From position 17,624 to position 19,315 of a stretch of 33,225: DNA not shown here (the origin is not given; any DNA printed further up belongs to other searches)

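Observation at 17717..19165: Stand-alone 463-aa protein with a wHTH-like segment, five CxxC pairs and two tandem, complementarily degenerate PD-(D/E)xK-like domains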

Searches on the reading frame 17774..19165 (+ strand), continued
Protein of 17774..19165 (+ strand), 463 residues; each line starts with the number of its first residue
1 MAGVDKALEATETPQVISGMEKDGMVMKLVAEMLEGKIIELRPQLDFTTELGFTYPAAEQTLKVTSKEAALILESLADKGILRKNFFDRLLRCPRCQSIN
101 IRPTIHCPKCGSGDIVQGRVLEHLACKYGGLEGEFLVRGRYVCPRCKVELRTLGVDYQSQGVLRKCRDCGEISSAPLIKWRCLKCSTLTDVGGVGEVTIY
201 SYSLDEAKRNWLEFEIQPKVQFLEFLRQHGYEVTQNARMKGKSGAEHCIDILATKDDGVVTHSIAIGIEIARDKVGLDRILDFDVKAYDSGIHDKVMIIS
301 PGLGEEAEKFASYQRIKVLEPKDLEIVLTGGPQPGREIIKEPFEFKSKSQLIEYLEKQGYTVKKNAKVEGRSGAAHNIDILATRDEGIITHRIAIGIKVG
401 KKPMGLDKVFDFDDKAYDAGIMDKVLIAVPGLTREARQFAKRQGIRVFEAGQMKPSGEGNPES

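Call 29: find_homologous_proteins(query=P0126, max_evalue=1e-10)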
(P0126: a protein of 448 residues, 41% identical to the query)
Query P0126 (448 aa): 603 proteins with E <= 1e-10 among 5100 candidates; the best 120 are listed.
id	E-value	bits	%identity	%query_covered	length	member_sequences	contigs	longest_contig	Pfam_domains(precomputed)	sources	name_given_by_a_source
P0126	0.0e+0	1010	100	100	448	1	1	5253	PF18551.7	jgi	jgi:hypothetical protein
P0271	7.5e-155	534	50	100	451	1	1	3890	PF18551.7,PF12773.14,PF04471.19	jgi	jgi:hypothetical protein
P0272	1.4e-150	520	51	100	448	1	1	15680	PF18551.7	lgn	-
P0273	2.0e-147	510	49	100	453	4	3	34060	PF18551.7,PF04471.19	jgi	jgi:predicted RNA-binding Zn-ribbon protein involved in translation (DUF1610 family)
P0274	3.5e-147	509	50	100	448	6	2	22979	PF18551.7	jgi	jgi:hypothetical protein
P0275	6.2e-145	502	49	100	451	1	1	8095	PF18551.7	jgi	jgi:hypothetical protein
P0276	3.5e-144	499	48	100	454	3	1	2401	PF18551.7,PF04471.19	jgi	jgi:hypothetical protein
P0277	9.7e-128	445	45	100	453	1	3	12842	PF18551.7,PF04471.19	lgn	-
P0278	8.0e-126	439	44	100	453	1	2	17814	PF18551.7,PF04471.19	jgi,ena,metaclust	metaclust:\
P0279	1.2e-124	435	44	100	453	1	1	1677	PF18551.7,PF04471.19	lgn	-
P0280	5.5e-124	433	43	100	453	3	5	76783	PF18551.7,PF04471.19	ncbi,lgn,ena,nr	ncbi:MAG: hypothetical protein ISS52_00560 [Dehalococcoidia bacterium]|nr:hypothetical protein [Deha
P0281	6.8e-123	429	44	100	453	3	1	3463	PF18551.7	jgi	-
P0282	1.7e-122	428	44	99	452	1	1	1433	PF18551.7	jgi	-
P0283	3.2e-122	427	44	100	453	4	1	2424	PF18551.7,PF04471.19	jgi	jgi:hypothetical protein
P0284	6.2e-122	426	43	100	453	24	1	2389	PF18551.7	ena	-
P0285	7.6e-122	426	39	98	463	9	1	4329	PF18551.7,PF04471.19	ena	-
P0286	8.8e-121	422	40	98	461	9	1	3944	PF18551.7,PF04471.19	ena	-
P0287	1.2e-120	422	39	98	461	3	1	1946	PF18551.7,PF04471.19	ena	-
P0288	1.3e-120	421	43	100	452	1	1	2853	PF18551.7,PF04471.19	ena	-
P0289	1.8e-120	421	43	100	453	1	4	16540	PF18551.7,PF04471.19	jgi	jgi:hypothetical protein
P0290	2.7e-120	420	43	100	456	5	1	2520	PF18551.7,PF04471.19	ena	-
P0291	2.7e-120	420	43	100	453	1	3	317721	PF18551.7,PF04471.19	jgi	jgi:hypothetical protein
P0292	3.1e-120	420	44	94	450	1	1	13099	PF18551.7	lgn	-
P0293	3.5e-120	420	43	100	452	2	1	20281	PF18551.7,PF04471.19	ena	-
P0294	3.6e-120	420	43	99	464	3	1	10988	PF18551.7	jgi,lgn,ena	-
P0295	3.7e-120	420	42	100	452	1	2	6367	PF18551.7,PF04471.19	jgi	-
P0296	3.8e-120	420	42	100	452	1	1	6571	PF18551.7,PF04471.19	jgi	-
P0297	3.9e-120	420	40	96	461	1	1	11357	PF18551.7,PF04471.19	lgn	-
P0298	4.0e-120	420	43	100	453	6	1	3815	PF18551.7,PF04471.19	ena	-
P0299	7.2e-120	419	40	96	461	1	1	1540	PF18551.7,PF04471.19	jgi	jgi:hypothetical protein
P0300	2.6e-119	417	39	98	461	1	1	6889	PF18551.7,PF04471.19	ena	-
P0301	2.7e-119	417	42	100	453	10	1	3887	PF18551.7,PF04471.19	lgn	-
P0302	3.4e-119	417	42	100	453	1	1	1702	PF18551.7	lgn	-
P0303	3.6e-119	417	43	100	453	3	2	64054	PF18551.7,PF04471.19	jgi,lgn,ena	-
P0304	5.9e-119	416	43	100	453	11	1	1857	PF18551.7,PF04471.19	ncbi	-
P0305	6.6e-119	416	44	100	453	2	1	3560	PF18551.7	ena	-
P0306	8.2e-119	416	41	100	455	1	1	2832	PF18551.7,PF12773.14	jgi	jgi:predicted RNA-binding Zn-ribbon protein involved in translation (DUF1610 family)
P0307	8.6e-119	416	41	99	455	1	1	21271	PF19417.5,PF18551.7,PF04471.19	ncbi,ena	-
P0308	8.7e-119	416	44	100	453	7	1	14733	PF18551.7,PF04471.19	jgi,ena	-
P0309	1.3e-118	415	43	100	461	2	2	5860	PF18551.7,PF04471.19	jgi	-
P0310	3.4e-118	414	43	100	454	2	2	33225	PF18551.7,PF04471.19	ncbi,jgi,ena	-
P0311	4.0e-118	413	44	100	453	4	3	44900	PF18551.7,PF04471.19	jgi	jgi:hypothetical protein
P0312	4.6e-118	413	42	100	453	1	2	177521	PF18551.7,PF04471.19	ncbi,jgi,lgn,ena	ncbi:MAG: hypothetical protein ABSB38_08415 [Dehalococcoidia bacterium]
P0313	8.3e-118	412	39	98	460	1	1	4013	PF18551.7,PF04471.19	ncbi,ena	-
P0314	9.1e-118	412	42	100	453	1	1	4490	PF18551.7,PF04471.19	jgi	jgi:predicted ATP-grasp superfamily ATP-dependent carboligase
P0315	1.0e-117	412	43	100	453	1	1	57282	PF18551.7,PF04471.19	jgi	jgi:predicted RNA-binding Zn-ribbon protein involved in translation (DUF1610 family)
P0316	2.3e-117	411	43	96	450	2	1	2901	PF18551.7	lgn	-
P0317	2.5e-117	411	43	95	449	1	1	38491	PF18551.7,PF04471.19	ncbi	-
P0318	2.9e-117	411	41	100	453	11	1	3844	PF18551.7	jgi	jgi:SOS response regulatory protein OraA/RecX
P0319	3.6e-117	410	42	100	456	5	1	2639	PF18551.7,PF04471.19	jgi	-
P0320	4.2e-117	410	43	99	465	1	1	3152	PF18551.7,PF04471.19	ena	-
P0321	4.5e-117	410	39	97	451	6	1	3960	PF18551.7,PF04471.19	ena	-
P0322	4.5e-117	410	42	100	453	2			PF18551.7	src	-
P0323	4.9e-117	410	43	100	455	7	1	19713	PF18551.7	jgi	jgi:predicted RNA-binding Zn-ribbon protein involved in translation (DUF1610 family)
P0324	5.4e-117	410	43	100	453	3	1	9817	PF18551.7,PF04471.19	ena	-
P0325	9.5e-117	409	40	100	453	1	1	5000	PF18551.7,PF04471.19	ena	-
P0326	9.5e-117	409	41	100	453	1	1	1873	PF18551.7,PF04471.19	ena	-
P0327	9.7e-117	409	43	100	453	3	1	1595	PF18551.7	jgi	jgi:hypothetical protein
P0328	1.1e-116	409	42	98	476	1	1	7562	PF18551.7,PF12773.14,PF04471.19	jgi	jgi:predicted RNA-binding Zn-ribbon protein involved in translation (DUF1610 family)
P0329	1.9e-116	408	43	100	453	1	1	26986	PF18551.7,PF04471.19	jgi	jgi:hypothetical protein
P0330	2.4e-116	408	40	100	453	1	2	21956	PF18551.7,PF04471.19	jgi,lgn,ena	jgi:predicted RNA-binding Zn-ribbon protein involved in translation (DUF1610 family)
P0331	2.5e-116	407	42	100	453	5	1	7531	PF18551.7,PF04471.19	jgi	jgi:hypothetical protein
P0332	2.6e-116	407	42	100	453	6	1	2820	PF18551.7,PF04471.19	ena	-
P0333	2.6e-116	407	42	100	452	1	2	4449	PF18551.7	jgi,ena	-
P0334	4.4e-116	407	40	100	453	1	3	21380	PF18551.7,PF04471.19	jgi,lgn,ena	-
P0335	4.7e-116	407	41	100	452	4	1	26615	PF18551.7,PF12773.14,PF04471.19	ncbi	-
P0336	7.7e-116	406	41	100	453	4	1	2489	PF18551.7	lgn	-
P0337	8.1e-116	406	42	100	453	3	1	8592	PF18551.7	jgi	-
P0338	9.2e-116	406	42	99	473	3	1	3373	PF18551.7,PF04471.19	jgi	jgi:predicted RNA-binding Zn-ribbon protein involved in translation (DUF1610 family)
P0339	1.1e-115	405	42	100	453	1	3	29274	PF18551.7,PF04471.19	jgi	jgi:hypothetical protein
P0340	1.2e-115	405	41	100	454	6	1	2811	PF18551.7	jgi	jgi:predicted ATP-grasp superfamily ATP-dependent carboligase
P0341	1.3e-115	405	42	100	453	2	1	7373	PF18551.7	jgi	-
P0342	1.4e-115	405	42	100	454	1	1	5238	PF18551.7,PF04471.19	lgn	-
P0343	1.8e-115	405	41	100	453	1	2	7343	PF18551.7,PF12773.14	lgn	-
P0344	2.1e-115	404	41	100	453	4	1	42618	PF18551.7,PF04471.19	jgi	-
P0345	3.1e-115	404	40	100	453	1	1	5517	PF18551.7,PF04471.19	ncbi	-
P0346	3.5e-115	404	43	100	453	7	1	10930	PF18551.7,PF04471.19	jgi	jgi:hypothetical protein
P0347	4.2e-115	403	42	100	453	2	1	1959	PF18551.7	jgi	jgi:hypothetical protein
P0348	4.8e-115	403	42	100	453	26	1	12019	PF18551.7,PF04471.19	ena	-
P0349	5.3e-115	403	41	100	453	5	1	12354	PF18551.7,PF04471.19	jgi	jgi:hypothetical protein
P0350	5.4e-115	403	41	100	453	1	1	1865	PF18551.7,PF04471.19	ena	-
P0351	6.4e-115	403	42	100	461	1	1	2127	PF18551.7,PF04471.19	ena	-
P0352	6.4e-115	403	42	100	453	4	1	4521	PF18551.7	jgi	-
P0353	6.4e-115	403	41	100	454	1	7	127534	PF18551.7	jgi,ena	-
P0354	7.0e-115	403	41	100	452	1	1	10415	PF18551.7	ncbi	-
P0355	7.1e-115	403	42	100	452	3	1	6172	PF18551.7,PF04471.19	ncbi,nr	ncbi:MAG: hypothetical protein EHM12_00990 [Dehalococcoidia bacterium]|nr:MAG: hypothetical protein 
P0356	8.8e-115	402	40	96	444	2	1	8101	PF18551.7,PF04471.19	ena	-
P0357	1.1e-114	402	43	93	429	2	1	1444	PF18551.7,PF04471.19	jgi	jgi:hypothetical protein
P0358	1.2e-114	402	42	100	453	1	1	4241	PF18551.7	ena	-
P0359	1.8e-114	401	41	100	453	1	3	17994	PF18551.7,PF04471.19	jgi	jgi:predicted RNA-binding Zn-ribbon protein involved in translation (DUF1610 family)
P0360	1.9e-114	401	43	100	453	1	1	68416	PF18551.7,PF04471.19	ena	-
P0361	3.1e-114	401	40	96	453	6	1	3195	PF18551.7,PF04471.19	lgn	-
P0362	3.1e-114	401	41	100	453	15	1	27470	PF18551.7,PF04471.19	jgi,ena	-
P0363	5.1e-114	400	40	99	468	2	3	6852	PF18551.7,PF04471.19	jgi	jgi:hypothetical protein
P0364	5.2e-114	400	41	100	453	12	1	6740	PF18551.7,PF04471.19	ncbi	ncbi:hypothetical protein ACFLTN_07325 [Chloroflexota bacterium]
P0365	6.2e-114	400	41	100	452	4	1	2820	PF18551.7,PF04471.19,PF08271.18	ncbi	-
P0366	6.4e-114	399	41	99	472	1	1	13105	PF18551.7,PF04471.19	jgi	jgi:predicted RNA-binding Zn-ribbon protein involved in translation (DUF1610 family)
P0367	6.7e-114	399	42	100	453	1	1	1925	PF18551.7,PF12773.14,PF04471.19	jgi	jgi:predicted RNA-binding Zn-ribbon protein involved in translation (DUF1610 family)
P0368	7.8e-114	399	43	100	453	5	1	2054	PF18551.7,PF04471.19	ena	-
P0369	1.1e-113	399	40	100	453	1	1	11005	PF18551.7,PF04471.19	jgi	jgi:hypothetical protein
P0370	1.1e-113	399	42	100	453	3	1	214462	PF18551.7,PF04471.19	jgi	jgi:hypothetical protein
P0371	1.2e-113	399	42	93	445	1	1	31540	PF18551.7,PF04471.19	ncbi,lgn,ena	-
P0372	1.4e-113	398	41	100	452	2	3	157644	PF18551.7,PF08271.18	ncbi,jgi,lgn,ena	-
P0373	1.9e-113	398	39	100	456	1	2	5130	PF18551.7,PF04471.19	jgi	jgi:hypothetical protein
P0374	1.9e-113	398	42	100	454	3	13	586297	PF18551.7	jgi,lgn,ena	-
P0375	2.1e-113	398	41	100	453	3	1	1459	PF18551.7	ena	-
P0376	2.5e-113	398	42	100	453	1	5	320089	PF18551.7,PF04471.19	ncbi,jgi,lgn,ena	-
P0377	2.8e-113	397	42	100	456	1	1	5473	PF18551.7,PF04471.19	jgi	jgi:hypothetical protein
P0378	3.2e-113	397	41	100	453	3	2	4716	PF18551.7,PF04471.19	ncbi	-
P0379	3.8e-113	397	41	99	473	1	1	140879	PF18551.7,PF04471.19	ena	-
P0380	6.7e-113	396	41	100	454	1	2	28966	PF18551.7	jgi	jgi:predicted RNA-binding Zn-ribbon protein involved in translation (DUF1610 family)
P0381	6.8e-113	396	40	100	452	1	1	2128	PF18551.7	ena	-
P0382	7.4e-113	396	41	100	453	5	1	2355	PF18551.7,PF04471.19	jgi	jgi:hypothetical protein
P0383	7.5e-113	396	41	100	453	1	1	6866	PF18551.7,PF04471.19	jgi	jgi:hypothetical protein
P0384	9.4e-113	396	40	96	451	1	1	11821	PF18551.7,PF04471.19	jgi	jgi:transposase-like protein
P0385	1.1e-112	395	40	99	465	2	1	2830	PF18551.7,PF04471.19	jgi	jgi:hypothetical protein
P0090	1.2e-112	395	40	99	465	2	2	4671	PF18551.7,PF04471.19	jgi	-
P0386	1.3e-112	395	40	100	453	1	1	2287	PF18551.7,PF04471.19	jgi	-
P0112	1.9e-112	395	40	100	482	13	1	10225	PF18551.7,PF08378.18,PF04471.19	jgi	-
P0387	2.2e-112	394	39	99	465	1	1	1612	PF18551.7,PF04471.19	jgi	jgi:hypothetical protein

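Call 34: find_related_loci(query=A2, collection=genome_contigs, flank=10000)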
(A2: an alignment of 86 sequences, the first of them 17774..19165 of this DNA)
Query A2 (463 aa) in genome_contigs; peptide patterns used: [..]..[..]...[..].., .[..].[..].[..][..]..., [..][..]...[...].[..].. (x = any residue, [..] = any of these).
196 stretches matched a pattern; 136 encode a relative of the query (tblastn E <= 1e-3); the best 80 are kept; 80 distinct loci.
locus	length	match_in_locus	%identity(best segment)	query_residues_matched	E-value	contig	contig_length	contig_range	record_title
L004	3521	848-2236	77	1-463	0e+0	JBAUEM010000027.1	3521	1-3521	MAG: Dehalococcoidia bacterium isolate MFD13097_ilm_asm_bin13 k127_336494, whole genome shotgun sequence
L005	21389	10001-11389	79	1-463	0e+0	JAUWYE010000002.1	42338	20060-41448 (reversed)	MAG: Dehalococcoidia bacterium isolate CSMAG_2702 CSMAG_2702_k141_703911_length_42338_cov_19.3047, whole genome shotgun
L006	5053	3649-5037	76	1-463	0e+0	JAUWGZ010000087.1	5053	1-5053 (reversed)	MAG: Dehalococcoidia bacterium isolate CSMAG_2255 CSMAG_2255_k141_400045_length_5053_cov_8.0000, whole genome shotgun se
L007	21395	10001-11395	75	1-463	0e+0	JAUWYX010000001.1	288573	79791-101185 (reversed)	MAG: Dehalococcoidia bacterium isolate CSMAG_2721 CSMAG_2721_k141_633655_length_288573_cov_101.7769, whole genome shotgu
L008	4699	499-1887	75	1-463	0e+0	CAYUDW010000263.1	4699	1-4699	MAG TPA_asm: uncultured candidatus Brocadiaceae bacterium isolate SRP068000_co1_552 genome assembly, contig: NODE_44491_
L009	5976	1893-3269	74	1-455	0e+0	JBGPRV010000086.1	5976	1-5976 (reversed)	MAG: Dehalococcoidia bacterium isolate OBJ1_062018_130_33 k141_860737_length_5976_cov_35.0000, whole genome shotgun sequ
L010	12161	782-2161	73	1-463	0e+0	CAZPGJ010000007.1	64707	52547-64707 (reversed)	MAG TPA_asm: uncultured Dehalococcoidales bacterium isolate binchicken_co294_83 genome assembly, contig: NODE_747_length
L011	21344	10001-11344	75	1-462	0e+0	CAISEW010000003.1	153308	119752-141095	MAG: uncultured Chloroflexi bacterium isolate AlinenSedimentsD2_bin-0330 genome assembly, contig: bin-0330:03/63, whole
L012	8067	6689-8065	76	1-462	0e+0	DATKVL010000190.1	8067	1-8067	MAG TPA_asm: Dehalococcoidia bacterium isolate SMAG_U14132 k141_1235025, whole genome shotgun sequence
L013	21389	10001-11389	71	1-463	0e+0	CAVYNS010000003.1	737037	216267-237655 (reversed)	MAG: uncultured Chloroflexia bacterium isolate MFD04408.bin.1.133 genome assembly, contig: contig_27545, whole genome sh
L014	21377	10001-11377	67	1-459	0e+0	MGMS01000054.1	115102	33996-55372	MAG: Chloroflexi bacterium RBG_13_51_36 RBG_13_scaffold_82, whole genome shotgun sequence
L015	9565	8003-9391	68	1-463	0e+0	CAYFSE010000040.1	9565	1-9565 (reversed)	MAG TPA_asm: uncultured Dehalococcoidales bacterium isolate ERP108616_co1_133 genome assembly, contig: k119_779101, whol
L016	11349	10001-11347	70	1-462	0e+0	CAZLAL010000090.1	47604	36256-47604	MAG TPA_asm: uncultured Dehalococcoidales bacterium isolate SRP067234_co1_241 genome assembly, contig: k99_399484, whole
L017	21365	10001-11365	69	1-462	0e+0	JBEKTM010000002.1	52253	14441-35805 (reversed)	MAG: Dehalococcoidia bacterium isolate SPRUCE 558 SPRUCE_558_2, whole genome shotgun sequence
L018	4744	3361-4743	67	1-461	0e+0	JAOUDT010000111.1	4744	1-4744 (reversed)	MAG: Dehalococcoidia bacterium isolate 4_1_Jan_SF_Bin38 4_1_Jan_SF_Bin38_scaffold_9594_c1, whole genome shotgun sequence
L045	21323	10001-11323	57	22-456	2e-171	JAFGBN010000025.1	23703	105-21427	MAG: Dehalococcoidia bacterium isolate Zod_Metabat.1036 k87_2549023, whole genome shotgun sequence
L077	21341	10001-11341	43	11-451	6e-128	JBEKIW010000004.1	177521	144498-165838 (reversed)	MAG: Dehalococcoidia bacterium isolate SPRUCE 309 SPRUCE_309_4, whole genome shotgun sequence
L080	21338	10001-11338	43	12-454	2e-126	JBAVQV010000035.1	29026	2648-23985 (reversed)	MAG: Dehalococcoidia bacterium isolate MFD02350_ilm_asm_bin2 k127_42096, whole genome shotgun sequence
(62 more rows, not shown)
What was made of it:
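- All 80 best genome loci are Dehalococcoidia / Chloroflexota (call 34).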

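Call 38: predict_structure(alignment_id=A2)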
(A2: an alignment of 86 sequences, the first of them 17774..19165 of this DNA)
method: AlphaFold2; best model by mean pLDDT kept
length: 463 residues; sequences in the alignment: 86
mean_pLDDT: 85.9   pTM: 0.68
mean pLDDT of the five models: 85.9, 85.3, 85.3, 84.9, 84.1
residues with pLDDT >= 90: 274; 70-90: 142; 50-70: 18; < 50: 29
segments of 3 or more residues with pLDDT < 50: 1-22, 457-463
pLDDT, mean of each block of 10 residues (from residue 1): 31 35 74 91 89 93 91 93 94 90 92 92 94 92 94 92 93 91 91 89 91 86 88 92 89 89 92 90 93 92 93 91 82 60 81 89 91 90 87 91 91 92 91 93 89 52 34
secondary structure, 60 per line:
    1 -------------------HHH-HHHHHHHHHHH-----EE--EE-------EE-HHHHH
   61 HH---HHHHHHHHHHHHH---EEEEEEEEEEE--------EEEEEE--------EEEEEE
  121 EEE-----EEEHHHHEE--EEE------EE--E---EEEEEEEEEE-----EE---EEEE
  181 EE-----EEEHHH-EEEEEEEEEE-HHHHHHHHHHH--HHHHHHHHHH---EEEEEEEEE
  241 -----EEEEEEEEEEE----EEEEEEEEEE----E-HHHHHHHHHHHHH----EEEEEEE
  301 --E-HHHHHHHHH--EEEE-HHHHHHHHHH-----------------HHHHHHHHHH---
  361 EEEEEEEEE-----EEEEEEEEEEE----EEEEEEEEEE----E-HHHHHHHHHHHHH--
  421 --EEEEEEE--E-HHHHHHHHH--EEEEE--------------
elements in order: H24-34 H56-62 H66-78 E82-92 E101-106 E115-123 E129-131 H132-135 E140-142 E157-166 E177-182 E188-190 E195-204 H206-216 H219-228 E232-240 E246-256 E261-270 H277-289 E294-300 H305-313 E316-319 H321-330 H348-357 E361-369 E375-385 E390-399 H406-418 E423-429 H434-442 E445-449
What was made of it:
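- On Response regulator (REC-TackOD1): The N-terminal 22 residues are predicted disordered (call 38).
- The model is confident, pLDDT 85.9 (call 38).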

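Call 42: fold_search(model_id=the predicted structure, library=pdb)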
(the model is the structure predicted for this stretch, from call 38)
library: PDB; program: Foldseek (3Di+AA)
matches with E <= 10: 1083; with E <= 0.001: 2
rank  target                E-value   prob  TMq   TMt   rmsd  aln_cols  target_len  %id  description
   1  1y88                  9.2e-07  1.00  0.21  0.48   8.5       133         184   21  Crystal Structure of Protein of Unknown Function AF1548 (released 2004-12-21)
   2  5gkj_B                7.2e-05  0.98  0.15  0.27  18.5       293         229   10  Structure of EndoMS in apo form (released 2016-11-02)
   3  9u49_A                1.1e-03  1.00  0.20  0.23   5.5       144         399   10  crystal structure of Cdn1 in complex with cA4 (released 2026-02-04)
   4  9nl2_A                1.4e-03  1.00  0.14  0.07   6.1       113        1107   11  Structure of R2 retrotransposon protein from Platysternon megacephalum initiating target-primed reverse transcription (released 2025-06-18)
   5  5gkj_A                1.4e-03  0.89  0.14  0.27  18.8       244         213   13  Structure of EndoMS in apo form (released 2016-11-02)
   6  8z4i_B                1.8e-03  1.00  0.21  0.25   4.9       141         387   10  crystal structure of Cdn1 in complex with cA3 (released 2026-02-04)
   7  1xmx                  2.8e-03  1.00  0.20  0.24   5.3       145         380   13  Crystal structure of protein VC1899 from Vibrio cholerae (released 2004-11-16)
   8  8z4i_A                3.5e-03  1.00  0.19  0.23   6.3       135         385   12  crystal structure of Cdn1 in complex with cA3 (released 2026-02-04)
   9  9dou_A                3.7e-03  0.99  0.14  0.08   6.5       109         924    8  Taeniopygia guttata R2 retrotransposon (R2Tg) initiating target-primed reverse transcription (released 2025-05-21)
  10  8gy8_A                3.7e-03  0.98  0.18  0.21  15.3       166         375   15  The structure of Bax1 from Pyrococcus furiosus (released 2023-09-27)
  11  8uha_E                4.2e-03  0.96  0.18  0.35  10.5       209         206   12  Structure of paused transcription complex Pol II-DSIF-NELF - tilted (released 2024-03-20)
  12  4oc8_A                4.4e-03  1.00  0.17  0.20   6.0       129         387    9  DNA modification-dependent restriction endonuclease AspBHI (released 2014-03-19)
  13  4f0p_A                5.9e-03  1.00  0.18  0.19   5.9       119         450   11  MspJI Restriction Endonuclease - P31 Form (released 2012-08-08)
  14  7ast_F                6.3e-03  0.80  0.17  0.31  12.1       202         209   14  Apo Human RNA Polymerase III (released 2020-12-23)
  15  4f0p_B                6.7e-03  1.00  0.18  0.19   6.0       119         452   13  MspJI Restriction Endonuclease - P31 Form (released 2012-08-08)
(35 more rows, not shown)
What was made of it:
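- On Mrr_cat / PD-(D/E)xK nuclease superfamily: Foldseek: 1y88 at E 9.2e-7, followed by EndoMS, Cdn1/Can2, MspJI, AspBHI, FokI and BamHI (call 42).
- Foldseek hits are all restriction-endonuclease-fold proteins (call 42).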
